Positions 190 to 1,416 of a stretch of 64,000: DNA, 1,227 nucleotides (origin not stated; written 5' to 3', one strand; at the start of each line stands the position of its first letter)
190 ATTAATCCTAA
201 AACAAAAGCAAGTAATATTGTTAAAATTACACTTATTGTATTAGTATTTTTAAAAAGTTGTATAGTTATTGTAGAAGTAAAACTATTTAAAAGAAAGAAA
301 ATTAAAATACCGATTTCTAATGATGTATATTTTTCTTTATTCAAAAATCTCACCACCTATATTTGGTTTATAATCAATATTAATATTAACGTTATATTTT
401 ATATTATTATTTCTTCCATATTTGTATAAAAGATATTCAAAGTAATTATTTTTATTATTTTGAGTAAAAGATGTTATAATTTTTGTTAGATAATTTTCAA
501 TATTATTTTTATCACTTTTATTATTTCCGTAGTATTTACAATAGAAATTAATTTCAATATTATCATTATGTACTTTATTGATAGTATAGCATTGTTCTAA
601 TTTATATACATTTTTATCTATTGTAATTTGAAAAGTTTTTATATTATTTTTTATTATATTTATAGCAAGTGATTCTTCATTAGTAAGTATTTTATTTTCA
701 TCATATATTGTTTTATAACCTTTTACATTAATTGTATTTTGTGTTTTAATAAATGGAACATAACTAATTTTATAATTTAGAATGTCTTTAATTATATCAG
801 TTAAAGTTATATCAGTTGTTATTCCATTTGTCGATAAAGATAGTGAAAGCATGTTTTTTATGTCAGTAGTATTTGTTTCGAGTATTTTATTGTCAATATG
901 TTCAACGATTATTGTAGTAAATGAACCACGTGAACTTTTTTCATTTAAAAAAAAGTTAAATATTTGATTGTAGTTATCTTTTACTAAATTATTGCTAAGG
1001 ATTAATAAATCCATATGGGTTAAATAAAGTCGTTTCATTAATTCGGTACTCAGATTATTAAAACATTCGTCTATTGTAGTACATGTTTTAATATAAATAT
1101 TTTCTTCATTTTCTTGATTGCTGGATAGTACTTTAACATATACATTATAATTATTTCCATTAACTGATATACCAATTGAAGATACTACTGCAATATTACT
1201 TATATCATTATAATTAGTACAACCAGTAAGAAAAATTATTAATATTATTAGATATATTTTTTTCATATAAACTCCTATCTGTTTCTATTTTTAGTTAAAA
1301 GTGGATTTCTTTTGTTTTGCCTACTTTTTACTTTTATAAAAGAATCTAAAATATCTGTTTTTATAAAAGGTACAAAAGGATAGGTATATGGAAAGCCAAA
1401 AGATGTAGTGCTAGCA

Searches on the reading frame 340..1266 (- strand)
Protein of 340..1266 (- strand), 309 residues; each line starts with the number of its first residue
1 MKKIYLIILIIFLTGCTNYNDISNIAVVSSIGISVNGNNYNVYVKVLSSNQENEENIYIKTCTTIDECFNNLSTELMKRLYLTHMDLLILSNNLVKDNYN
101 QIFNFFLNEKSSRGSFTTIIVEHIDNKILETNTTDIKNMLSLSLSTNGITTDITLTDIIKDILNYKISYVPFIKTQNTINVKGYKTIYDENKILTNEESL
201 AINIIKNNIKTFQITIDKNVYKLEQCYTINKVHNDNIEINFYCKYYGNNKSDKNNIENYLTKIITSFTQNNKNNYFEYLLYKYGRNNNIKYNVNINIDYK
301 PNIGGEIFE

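Call 21: find_encoding_contigs(protein=window:340-1266:-, flank=10000, max_places=3)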
Protein window:340-1266:- (309 aa): 6 contigs read that carry it; 3 places shown.
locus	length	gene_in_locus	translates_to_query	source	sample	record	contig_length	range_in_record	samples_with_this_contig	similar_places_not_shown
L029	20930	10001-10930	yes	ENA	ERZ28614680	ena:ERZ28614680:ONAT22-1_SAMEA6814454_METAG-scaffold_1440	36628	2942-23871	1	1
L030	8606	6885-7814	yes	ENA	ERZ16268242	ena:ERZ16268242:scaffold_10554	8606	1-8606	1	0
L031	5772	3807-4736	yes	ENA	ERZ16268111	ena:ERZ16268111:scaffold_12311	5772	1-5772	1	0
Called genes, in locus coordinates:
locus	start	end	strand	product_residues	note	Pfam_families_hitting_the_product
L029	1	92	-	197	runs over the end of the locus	PF01553:Acyltransferase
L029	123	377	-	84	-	-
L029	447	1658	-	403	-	PF00512:HisKA, PF02518:HATPase_c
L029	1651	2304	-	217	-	PF00072:Response_reg, PF00486:Trans_reg_C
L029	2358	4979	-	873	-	PF12704:MacB_PCD (weak), PF02687:FtsX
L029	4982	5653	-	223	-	PF02463:SMC_N (faint), PF00005:ABC_tran, PF13304:AAA_21 (faint)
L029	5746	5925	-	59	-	PF12641:Flavodoxin_3 (weak)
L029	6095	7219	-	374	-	-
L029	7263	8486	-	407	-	PF05958:tRNA_U5-meth_tr, PF01135:PCMT (weak), PF02475:TRM5-TYW2_MTfase, PF03602:Cons_hypoth95, PF05175:MTS, PF09445:Methyltransf_15, PF13847:Methyltransf_31, PF13649:Methyltransf_25, +1 more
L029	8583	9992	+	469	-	PF03323:GerA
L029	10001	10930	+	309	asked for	PF25198:Spore_GerAC_N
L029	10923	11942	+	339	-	PF03845:Spore_permease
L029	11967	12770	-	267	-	PF13240:Zn_Ribbon_1 (weak)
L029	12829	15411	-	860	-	PF00171:Aldedh, PF00465:Fe-ADH, PF13685:Fe-ADH_2 (weak), PF25137:ADH_Fe_C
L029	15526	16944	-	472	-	PF00224:PK, PF02887:PK_C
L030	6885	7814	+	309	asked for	PF25198:Spore_GerAC_N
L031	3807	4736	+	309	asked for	PF25198:Spore_GerAC_N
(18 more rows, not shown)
